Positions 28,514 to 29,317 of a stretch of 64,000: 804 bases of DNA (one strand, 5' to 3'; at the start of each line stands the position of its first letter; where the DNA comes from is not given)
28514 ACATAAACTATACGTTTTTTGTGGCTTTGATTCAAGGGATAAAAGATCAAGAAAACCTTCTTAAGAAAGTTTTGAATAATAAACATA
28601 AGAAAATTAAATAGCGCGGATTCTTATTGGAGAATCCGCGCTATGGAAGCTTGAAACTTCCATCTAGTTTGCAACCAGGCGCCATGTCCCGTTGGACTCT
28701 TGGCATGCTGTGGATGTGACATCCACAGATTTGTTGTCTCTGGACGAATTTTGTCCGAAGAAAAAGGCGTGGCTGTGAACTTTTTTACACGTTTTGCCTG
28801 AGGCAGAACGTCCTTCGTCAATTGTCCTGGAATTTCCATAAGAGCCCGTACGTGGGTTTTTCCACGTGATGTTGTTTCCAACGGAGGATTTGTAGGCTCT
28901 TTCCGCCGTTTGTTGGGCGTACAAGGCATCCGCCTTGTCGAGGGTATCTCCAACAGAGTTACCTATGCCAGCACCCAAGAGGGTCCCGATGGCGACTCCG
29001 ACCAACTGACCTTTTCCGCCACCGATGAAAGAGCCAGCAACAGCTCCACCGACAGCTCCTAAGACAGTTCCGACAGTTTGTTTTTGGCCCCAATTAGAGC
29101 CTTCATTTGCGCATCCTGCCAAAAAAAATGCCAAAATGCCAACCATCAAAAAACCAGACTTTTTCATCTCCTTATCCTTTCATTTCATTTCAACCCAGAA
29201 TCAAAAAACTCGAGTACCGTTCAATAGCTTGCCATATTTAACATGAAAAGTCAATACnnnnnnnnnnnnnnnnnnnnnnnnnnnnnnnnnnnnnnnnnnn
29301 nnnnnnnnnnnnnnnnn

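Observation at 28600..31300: Probable horizontally acquired block: 60% GC glycine-zipper lipoprotein, ATL protein and PIF1 helicase with HTH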

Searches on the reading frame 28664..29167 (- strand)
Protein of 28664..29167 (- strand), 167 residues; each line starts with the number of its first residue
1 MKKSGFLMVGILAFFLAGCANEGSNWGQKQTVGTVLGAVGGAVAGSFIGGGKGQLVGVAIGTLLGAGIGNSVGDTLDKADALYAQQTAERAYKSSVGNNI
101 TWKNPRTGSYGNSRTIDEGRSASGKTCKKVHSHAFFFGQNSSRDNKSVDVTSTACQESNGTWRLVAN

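Call 4: search_protein_families(library=pfam, proteins=[window:28664-29167:-], max_evalue=0.01)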
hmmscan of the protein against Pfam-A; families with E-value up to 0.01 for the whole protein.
window:28664-29167:- (167 aa): 5 families
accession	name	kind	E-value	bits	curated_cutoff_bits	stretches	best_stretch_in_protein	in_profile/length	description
PF16998.10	17kDa_Anti_2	-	1.1e-06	28.9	26.6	1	76-165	29-111/116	17 kDa outer membrane surface antigen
PF05433.20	Rick_17kDa_Anti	-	1.3e-06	28.6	24.2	1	33-73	2-43/43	Glycine zipper 2TM domain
PF13441.11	Gly-zipper_YMGG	-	4.7e-06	26.7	28.9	1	32-70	5-44/45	YMGG-like Gly-zipper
PF13488.11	Gly-zipper_Omp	-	1.8e-05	25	25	1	32-72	1-42/46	Glycine zipper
PF10261.15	FIT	-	0.0083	16.1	21.4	0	113-163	74-124/240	Fat storage-inducing transmembrane protein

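Call 5: search_protein_families(library=ncbifam, proteins=[window:28664-29167:-], max_evalue=0.01)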
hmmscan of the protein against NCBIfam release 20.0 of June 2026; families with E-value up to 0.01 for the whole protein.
window:28664-29167:- (167 aa): 3 families
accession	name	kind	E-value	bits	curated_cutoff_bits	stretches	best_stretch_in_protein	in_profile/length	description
NF053611.1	YiaD_Gzip_OmpA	equivalog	1.6e-11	44.3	175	1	10-99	4-95/206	YiaD family glycine zipper/OmpA-like lipoprotein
NF008437.0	PRK11280.1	equivalog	6.2e-08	32.7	99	1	28-87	68-127/179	hypothetical protein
NF038224.1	OmpA_like_CmpA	equivalog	0.0024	17.5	300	1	6-70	10-78/233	C-OmpA-like family protein CmpA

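Call 9: find_homologous_proteins(query=window:28664-29167:-)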
Query window:28664-29167:- (167 aa): 660 proteins with E <= 0.001 among 1238 candidates; the best 120 are listed.
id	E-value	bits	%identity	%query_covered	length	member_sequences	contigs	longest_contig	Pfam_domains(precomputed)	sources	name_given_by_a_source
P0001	3.3e-103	360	100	100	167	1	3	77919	PF13441.13,PF05433.21,PF16998.11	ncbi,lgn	-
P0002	3.0e-34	136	46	96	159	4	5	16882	PF13441.13,PF05433.21,PF13488.12,PF16998.11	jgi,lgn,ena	jgi:surface antigen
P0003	2.0e-32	130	42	92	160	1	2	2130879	PF13441.13,PF05433.21,PF13488.12,PF16998.11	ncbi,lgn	-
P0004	3.5e-31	126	47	99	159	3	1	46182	PF13441.13,PF05433.21,PF16998.11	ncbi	-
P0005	3.9e-31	126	43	97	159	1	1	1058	PF13441.13,PF05433.21,PF16998.11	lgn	-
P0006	6.7e-31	125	44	98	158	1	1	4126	PF13441.13,PF05433.21,PF16998.11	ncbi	-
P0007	2.2e-30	124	43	96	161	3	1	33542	PF13441.13,PF05433.21,PF16998.11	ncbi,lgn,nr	ncbi:MAG: glycine zipper 2TM domain-containing protein [Micavibrio sp.]|nr:MAG: glycine zipper 2TM d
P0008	5.6e-30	122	51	82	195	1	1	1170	PF13441.13,PF05433.21,PF16998.11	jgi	jgi:surface antigen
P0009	6.6e-30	122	41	70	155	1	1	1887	PF13441.13,PF05433.21,PF16998.11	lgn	-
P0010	7.0e-30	122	42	99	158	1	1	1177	PF13441.13,PF05433.21,PF16998.11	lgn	-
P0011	7.2e-30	122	40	95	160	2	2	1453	PF13441.13,PF05433.21,PF13488.12,PF16998.11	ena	-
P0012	1.4e-29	121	44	95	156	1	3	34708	PF13441.13,PF05433.21,PF16998.11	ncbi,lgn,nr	ncbi:MAG: glycine zipper 2TM domain-containing protein [Proteobacteria bacterium]|nr:glycine zipper 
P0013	2.2e-29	120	44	99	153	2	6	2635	PF13441.13,PF05433.21,PF16998.11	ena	-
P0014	2.7e-29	120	41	100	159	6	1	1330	PF13441.13,PF05433.21,PF16998.11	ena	-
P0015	3.5e-29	120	43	88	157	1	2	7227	PF13441.13,PF05433.21,PF16998.11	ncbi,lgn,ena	-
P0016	4.2e-29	120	44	83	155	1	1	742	PF13441.13,PF05433.21,PF16998.11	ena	-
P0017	4.8e-29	119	39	95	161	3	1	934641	PF13441.13,PF05433.21,PF16998.11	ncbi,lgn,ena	-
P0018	5.7e-29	119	42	96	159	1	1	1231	PF13441.13,PF05433.21,PF16998.11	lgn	-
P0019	6.1e-29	119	41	71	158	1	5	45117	PF13441.13,PF05433.21,PF13488.12,PF16998.11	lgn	-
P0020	6.5e-29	119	40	99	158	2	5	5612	PF13441.13,PF05433.21,PF16998.11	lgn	-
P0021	6.7e-29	119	43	99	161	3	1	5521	PF13441.13,PF05433.21,PF16998.11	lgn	-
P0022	8.2e-29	119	43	96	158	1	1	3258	PF13441.13,PF05433.21,PF16998.11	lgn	-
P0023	1.0e-28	118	42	99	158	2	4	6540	PF13441.13,PF05433.21,PF13488.12,PF16998.11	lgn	-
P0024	1.2e-28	118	44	96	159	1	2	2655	PF13441.13,PF05433.21,PF16998.11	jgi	jgi:surface antigen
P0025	1.3e-28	118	48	83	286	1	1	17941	PF13441.13,PF05433.21,PF16998.11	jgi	-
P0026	1.8e-28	118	41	100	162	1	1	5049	PF13441.13,PF05433.21,PF13488.12,PF16998.11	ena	-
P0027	1.9e-28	117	43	99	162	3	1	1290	PF13441.13,PF05433.21,PF13488.12,PF16998.11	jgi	jgi:surface antigen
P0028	2.1e-28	117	40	99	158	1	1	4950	PF13441.13,PF05433.21,PF16998.11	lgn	-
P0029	2.2e-28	117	40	99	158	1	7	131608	PF13441.13,PF05433.21,PF16587.11,PF16998.11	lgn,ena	-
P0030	2.5e-28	117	41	98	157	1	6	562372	PF13441.13,PF05433.21,PF16998.11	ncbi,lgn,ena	-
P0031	2.7e-28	117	43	97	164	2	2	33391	PF13441.13,PF05433.21,PF16998.11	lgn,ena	-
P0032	2.8e-28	117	40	99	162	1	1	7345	PF13441.13,PF05433.21,PF16998.11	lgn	-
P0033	3.1e-28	117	42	98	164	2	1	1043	PF13441.13,PF05433.21,PF13488.12,PF16998.11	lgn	-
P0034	3.4e-28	117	42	99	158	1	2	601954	PF13441.13,PF05433.21,PF16998.11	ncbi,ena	-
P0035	3.5e-28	117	42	99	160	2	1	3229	PF13441.13,PF05433.21,PF16998.11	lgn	-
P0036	3.9e-28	116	40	98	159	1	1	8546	PF13441.13,PF05433.21,PF13488.12,PF16998.11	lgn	-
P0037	4.1e-28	116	43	98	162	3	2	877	PF13441.13,PF05433.21,PF16998.11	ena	-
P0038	4.1e-28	116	42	83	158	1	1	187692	PF13441.13,PF05433.21,PF16998.11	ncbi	ncbi:MAG: RT0821/Lpp0805 family surface protein [Solirubrobacterales bacterium]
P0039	4.5e-28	116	40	99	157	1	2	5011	PF13441.13,PF05433.21,PF16998.11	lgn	-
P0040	4.9e-28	116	42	98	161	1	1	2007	PF13441.13,PF05433.21,PF16998.11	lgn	-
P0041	4.9e-28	116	41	98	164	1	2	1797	PF13441.13,PF05433.21,PF13488.12,PF16998.11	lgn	-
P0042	5.3e-28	116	43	95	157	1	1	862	PF13441.13,PF05433.21,PF13488.12,PF16998.11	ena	-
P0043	5.3e-28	116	39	100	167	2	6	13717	PF13441.13,PF05433.21,PF13488.12,PF16998.11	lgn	-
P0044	5.5e-28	116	44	83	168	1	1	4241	PF13441.13,PF05433.21,PF16998.11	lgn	-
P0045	5.7e-28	116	46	94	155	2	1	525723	PF13441.13,PF05433.21,PF13488.12,PF16998.11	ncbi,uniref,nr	ncbi:surface antigen [Azospirillum picis]|uniref:17 kDa surface antigen n=1 Tax=Azospirillum picis T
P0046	5.8e-28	116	50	82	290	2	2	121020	PF05433.21,PF16998.11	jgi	jgi:surface antigen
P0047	5.9e-28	116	43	98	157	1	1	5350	PF13441.13,PF05433.21,PF16998.11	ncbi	-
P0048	6.4e-28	116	39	99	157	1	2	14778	PF13441.13,PF05433.21,PF16998.11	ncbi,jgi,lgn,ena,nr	ncbi:MAG TPA: RT0821/Lpp0805 family surface protein [Azospirillaceae bacterium]|nr:RT0821/Lpp0805 fa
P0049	6.7e-28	116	42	99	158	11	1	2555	PF13441.13,PF05433.21,PF16998.11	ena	-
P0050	6.8e-28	116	44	96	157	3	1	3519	PF13441.13,PF05433.21,PF16998.11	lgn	-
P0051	6.8e-28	116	42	94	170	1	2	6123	PF13441.13,PF05433.21,PF16998.11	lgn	-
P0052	7.4e-28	116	40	96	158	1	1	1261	PF13441.13,PF05433.21,PF16998.11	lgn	-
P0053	8.3e-28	115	45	95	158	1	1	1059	PF13441.13,PF05433.21,PF13488.12,PF16998.11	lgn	-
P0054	1.0e-27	115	40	99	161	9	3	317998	PF05433.21,PF16998.11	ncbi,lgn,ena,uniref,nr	ncbi:RT0821/Lpp0805 family surface protein [Azospirillum soli]|uniref:RT0821/Lpp0805 family surface 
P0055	1.3e-27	115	44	96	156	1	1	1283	PF13441.13,PF05433.21,PF13488.12,PF16998.11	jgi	jgi:surface antigen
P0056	1.4e-27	115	41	96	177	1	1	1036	PF13441.13,PF05433.21,PF16998.11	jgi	jgi:surface antigen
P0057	1.4e-27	115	42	95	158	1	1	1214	PF13441.13,PF05433.21,PF16998.11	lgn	-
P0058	1.5e-27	115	40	96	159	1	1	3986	PF13441.13,PF05433.21,PF16998.11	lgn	-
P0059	1.5e-27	114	41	95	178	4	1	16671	PF13441.13,PF05433.21,PF16998.11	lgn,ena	-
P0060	1.6e-27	114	42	86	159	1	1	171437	PF13441.13,PF05433.21,PF16998.11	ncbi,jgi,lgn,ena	-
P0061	1.8e-27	114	42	95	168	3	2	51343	PF13441.13,PF05433.21,PF16998.11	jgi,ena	-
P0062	1.8e-27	114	40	99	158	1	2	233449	PF13441.13,PF05433.21,PF13488.12,PF16998.11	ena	-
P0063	2.0e-27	114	43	99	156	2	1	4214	PF13441.13,PF05433.21,PF16998.11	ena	-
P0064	2.0e-27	114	43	96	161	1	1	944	PF13441.13,PF05433.21,PF16998.11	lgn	-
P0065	2.1e-27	114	43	99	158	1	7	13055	PF13441.13,PF16998.11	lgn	-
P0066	2.1e-27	114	42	99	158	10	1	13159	PF13441.13,PF05433.21,PF16998.11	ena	-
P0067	2.3e-27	114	41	96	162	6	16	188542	PF13441.13,PF05433.21,PF16587.11,PF16998.11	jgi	-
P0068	2.4e-27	114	42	95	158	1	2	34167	PF13441.13,PF05433.21,PF16998.11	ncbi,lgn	-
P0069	2.5e-27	114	43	96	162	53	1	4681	PF13441.13,PF05433.21,PF16587.11,PF16998.11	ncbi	-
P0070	2.6e-27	114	40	96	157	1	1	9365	PF13441.13,PF05433.21,PF16998.11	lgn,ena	-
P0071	2.6e-27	114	39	98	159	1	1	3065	PF13441.13,PF05433.21,PF16998.11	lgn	-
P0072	2.8e-27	114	44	95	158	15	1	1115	PF13441.13,PF05433.21,PF16998.11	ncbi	-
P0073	3.0e-27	114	44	96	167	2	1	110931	PF13441.13,PF05433.21,PF16998.11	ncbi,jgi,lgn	-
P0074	3.4e-27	113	41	98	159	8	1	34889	PF13441.13,PF05433.21,PF16998.11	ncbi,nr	ncbi:MAG: hypothetical protein CMP22_04400 [Rickettsiales bacterium]|nr:hypothetical protein [Ricket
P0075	3.8e-27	113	43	97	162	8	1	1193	PF13441.13,PF05433.21,PF16998.11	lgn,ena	-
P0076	3.9e-27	113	49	82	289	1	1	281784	PF05433.21,PF16998.11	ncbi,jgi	-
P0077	3.9e-27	113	42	99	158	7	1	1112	PF13441.13,PF05433.21,PF16998.11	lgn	-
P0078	4.1e-27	113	42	96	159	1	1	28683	PF13441.13,PF05433.21,PF16998.11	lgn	-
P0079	4.2e-27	113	41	96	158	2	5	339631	PF13441.13,PF05433.21,PF16998.11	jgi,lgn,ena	jgi:surface antigen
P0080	4.2e-27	113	42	96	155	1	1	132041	PF13441.13,PF05433.21,PF13488.12,PF16998.11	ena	-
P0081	4.3e-27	113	42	83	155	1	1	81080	PF13441.13,PF05433.21,PF16998.11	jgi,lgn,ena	-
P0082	4.9e-27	113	42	84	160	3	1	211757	PF13441.13,PF05433.21,PF16998.11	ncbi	-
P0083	5.0e-27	113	39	98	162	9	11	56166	PF13441.13,PF05433.21,PF16998.11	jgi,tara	jgi:surface antigen|tara:strand:+ start:670 stop:1158 length:489 start_codon:yes stop_codon:yes gene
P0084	5.1e-27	113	39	98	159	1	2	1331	PF13441.13,PF05433.21,PF16998.11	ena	-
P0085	5.2e-27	113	38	98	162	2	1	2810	PF13441.13,PF05433.21,PF13488.12,PF16998.11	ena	-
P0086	5.2e-27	113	42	93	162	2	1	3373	PF13441.13,PF05433.21,PF16998.11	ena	-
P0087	5.3e-27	113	42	97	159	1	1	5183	PF13441.13,PF05433.21,PF16998.11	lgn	-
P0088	5.4e-27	113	40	99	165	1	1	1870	PF13441.13,PF05433.21,PF13488.12,PF16998.11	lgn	-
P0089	5.5e-27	113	39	99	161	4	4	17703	PF13441.13,PF05433.21,PF13488.12,PF16998.11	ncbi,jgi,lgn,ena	-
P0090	6.0e-27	113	42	97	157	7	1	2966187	PF13441.13,PF05433.21,PF16998.11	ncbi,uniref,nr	ncbi:RT0821/Lpp0805 family surface protein [Azospirillum agricola]|uniref:RT0821/Lpp0805 family surf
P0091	6.0e-27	113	41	99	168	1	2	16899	PF13441.13,PF05433.21,PF16998.11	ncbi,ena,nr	ncbi:MAG: glycine zipper 2TM domain-containing protein [Rickettsiales bacterium]|nr:glycine zipper 2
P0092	6.3e-27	112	40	97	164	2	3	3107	PF13441.13,PF05433.21,PF16998.11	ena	-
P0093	6.6e-27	112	42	99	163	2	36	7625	PF13441.13,PF05433.21,PF16998.11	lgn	-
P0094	7.1e-27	112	41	99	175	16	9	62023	PF13441.13,PF05433.21,PF16998.11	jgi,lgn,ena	jgi:surface antigen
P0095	7.2e-27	112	42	95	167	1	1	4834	PF13441.13,PF05433.21,PF16998.11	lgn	-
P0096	7.3e-27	112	43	84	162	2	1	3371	PF13441.13,PF05433.21,PF16998.11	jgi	jgi:surface antigen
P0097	7.4e-27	112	43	94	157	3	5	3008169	PF13441.13,PF05433.21,PF13488.12,PF16998.11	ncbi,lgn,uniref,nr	ncbi:RT0821/Lpp0805 family surface protein [Azospirillum doebereinerae]|uniref:17 kDa surface antige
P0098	8.8e-27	112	42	99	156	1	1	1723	PF13441.13,PF05433.21,PF13488.12,PF16998.11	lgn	-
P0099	9.2e-27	112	43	96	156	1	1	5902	PF05433.21,PF16998.11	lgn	-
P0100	9.3e-27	112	41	96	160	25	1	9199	PF13441.13,PF05433.21,PF13488.12,PF16998.11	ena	-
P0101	9.5e-27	112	42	99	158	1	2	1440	PF13441.13,PF05433.21,PF16998.11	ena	-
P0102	9.6e-27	112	42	95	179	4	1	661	PF13441.13,PF05433.21,PF16998.11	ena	-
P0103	1.1e-26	112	44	97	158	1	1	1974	PF13441.13,PF05433.21,PF16998.11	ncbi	-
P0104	1.1e-26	112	38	98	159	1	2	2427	PF13441.13,PF05433.21,PF16998.11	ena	-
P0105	1.1e-26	112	39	97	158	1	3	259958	PF13441.13,PF05433.21,PF13488.12,PF16998.11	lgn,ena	-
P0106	1.2e-26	112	42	94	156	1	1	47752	PF13441.13,PF05433.21,PF16587.11,PF16998.11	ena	-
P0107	1.3e-26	111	40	99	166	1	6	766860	PF13441.13,PF05433.21,PF16998.11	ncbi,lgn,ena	-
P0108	1.4e-26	111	42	96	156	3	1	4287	PF13441.13,PF05433.21,PF13488.12,PF16998.11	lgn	-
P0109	1.5e-26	111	43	94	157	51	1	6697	PF13441.13,PF05433.21,PF13488.12,PF16998.11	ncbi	-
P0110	1.5e-26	111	40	96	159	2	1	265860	PF13441.13,PF05433.21,PF16998.11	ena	-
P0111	1.8e-26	111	43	99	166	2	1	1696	PF13441.13,PF05433.21,PF16998.11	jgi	jgi:surface antigen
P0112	1.8e-26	111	40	96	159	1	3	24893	PF13441.13,PF05433.21,PF16998.11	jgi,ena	-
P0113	1.8e-26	111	44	85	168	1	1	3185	PF13441.13,PF05433.21,PF16998.11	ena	-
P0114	1.9e-26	111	44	95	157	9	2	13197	PF13441.13,PF05433.21,PF16998.11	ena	-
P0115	1.9e-26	111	42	99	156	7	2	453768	PF13441.13,PF05433.21,PF13488.12,PF16998.11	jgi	jgi:surface antigen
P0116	2.0e-26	111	40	98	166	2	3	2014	PF13441.13,PF05433.21,PF16998.11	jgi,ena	jgi:surface antigen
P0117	2.1e-26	111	41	99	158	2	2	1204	PF13441.13,PF05433.21,PF16998.11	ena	-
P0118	2.1e-26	111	44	90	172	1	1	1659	PF13441.13,PF05433.21,PF16998.11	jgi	jgi:surface antigen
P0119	2.1e-26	111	39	72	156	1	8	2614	PF13441.13,PF05433.21,PF16998.11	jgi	jgi:surface antigen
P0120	2.3e-26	111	36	98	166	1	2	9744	PF13441.13,PF05433.21,PF16998.11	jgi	jgi:surface antigen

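Call 10: find_encoding_contigs(protein=P0001, flank=10000, max_places=5)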
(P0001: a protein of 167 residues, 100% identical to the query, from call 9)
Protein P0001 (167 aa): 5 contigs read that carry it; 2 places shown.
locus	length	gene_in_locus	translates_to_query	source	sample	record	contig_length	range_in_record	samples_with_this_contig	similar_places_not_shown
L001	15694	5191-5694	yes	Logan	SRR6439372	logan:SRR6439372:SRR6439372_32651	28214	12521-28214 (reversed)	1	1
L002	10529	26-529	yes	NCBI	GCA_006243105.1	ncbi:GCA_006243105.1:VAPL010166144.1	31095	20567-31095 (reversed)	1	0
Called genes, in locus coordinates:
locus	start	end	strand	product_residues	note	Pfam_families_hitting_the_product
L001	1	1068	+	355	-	?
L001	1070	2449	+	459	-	PF02789:Peptidase_M17_N (weak), PF00883:Peptidase_M17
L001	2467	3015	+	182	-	PF21088:MS_channel_1st, PF00924:MS_channel_2nd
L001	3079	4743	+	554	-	PF01443:Viral_helicase1 (faint), PF05970:PIF1, PF13191:AAA_16 (faint), PF13245:AAA_19, PF13401:AAA_22, PF13604:AAA_30, PF21530:Pif1_2B_dom, PF14493:HTH_40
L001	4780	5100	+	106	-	PF01035:DNA_binding_1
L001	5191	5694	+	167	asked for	PF13441:Gly-zipper_YMGG, PF05433:Rick_17kDa_Anti (weak), PF16998:17kDa_Anti_2 (weak)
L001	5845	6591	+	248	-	PF02616:SMC_ScpA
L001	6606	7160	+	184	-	PF04079:SMC_ScpB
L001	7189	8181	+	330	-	PF00768:Peptidase_S11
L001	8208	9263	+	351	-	PF00953:Glycos_transf_4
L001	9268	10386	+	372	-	PF01098:FTSW_RODA_SPOVE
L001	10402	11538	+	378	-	PF03033:Glyco_transf_28, PF04101:Glyco_tran_28_C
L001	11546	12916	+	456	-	PF00749:tRNA-synt_1c, PF19269:Anticodon_2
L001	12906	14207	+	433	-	PF01551:Peptidase_M23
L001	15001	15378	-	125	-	-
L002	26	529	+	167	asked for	PF13441:Gly-zipper_YMGG, PF05433:Rick_17kDa_Anti (weak), PF16998:17kDa_Anti_2 (weak)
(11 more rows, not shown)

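Call 11: find_encoding_contigs(protein=P0002, flank=6000, max_places=4)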
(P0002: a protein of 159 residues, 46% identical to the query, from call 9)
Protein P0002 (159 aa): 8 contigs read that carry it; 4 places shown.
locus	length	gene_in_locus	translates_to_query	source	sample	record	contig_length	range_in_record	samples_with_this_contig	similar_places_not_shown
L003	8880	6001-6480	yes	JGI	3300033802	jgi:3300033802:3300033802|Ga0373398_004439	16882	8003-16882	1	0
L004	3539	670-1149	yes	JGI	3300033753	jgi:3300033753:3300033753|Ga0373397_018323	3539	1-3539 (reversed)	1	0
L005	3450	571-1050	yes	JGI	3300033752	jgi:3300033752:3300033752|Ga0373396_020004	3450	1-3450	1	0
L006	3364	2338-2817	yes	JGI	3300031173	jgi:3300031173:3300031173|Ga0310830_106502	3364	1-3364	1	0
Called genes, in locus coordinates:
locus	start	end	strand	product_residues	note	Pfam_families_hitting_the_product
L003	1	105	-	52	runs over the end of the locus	-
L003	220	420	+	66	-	-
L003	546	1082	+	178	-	-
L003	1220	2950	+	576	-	PF18974:DUF5710, PF02601:Exonuc_VII_L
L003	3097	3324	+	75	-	PF02609:Exonuc_VII_S (weak)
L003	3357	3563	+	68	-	-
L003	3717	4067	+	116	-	PF05154:TM2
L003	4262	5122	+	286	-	PF04446:Thg1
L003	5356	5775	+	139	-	-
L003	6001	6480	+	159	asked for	PF13441:Gly-zipper_YMGG, PF05433:Rick_17kDa_Anti, PF13488:Gly-zipper_Omp (weak), PF16998:17kDa_Anti_2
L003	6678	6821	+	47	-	-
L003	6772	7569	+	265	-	PF00149:Metallophos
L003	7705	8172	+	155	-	-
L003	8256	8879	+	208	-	?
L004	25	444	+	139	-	-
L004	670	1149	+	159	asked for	PF13441:Gly-zipper_YMGG, PF05433:Rick_17kDa_Anti, PF13488:Gly-zipper_Omp (weak), PF16998:17kDa_Anti_2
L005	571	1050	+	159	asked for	PF13441:Gly-zipper_YMGG, PF05433:Rick_17kDa_Anti, PF13488:Gly-zipper_Omp (weak), PF16998:17kDa_Anti_2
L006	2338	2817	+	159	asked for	PF13441:Gly-zipper_YMGG, PF05433:Rick_17kDa_Anti, PF13488:Gly-zipper_Omp (weak), PF16998:17kDa_Anti_2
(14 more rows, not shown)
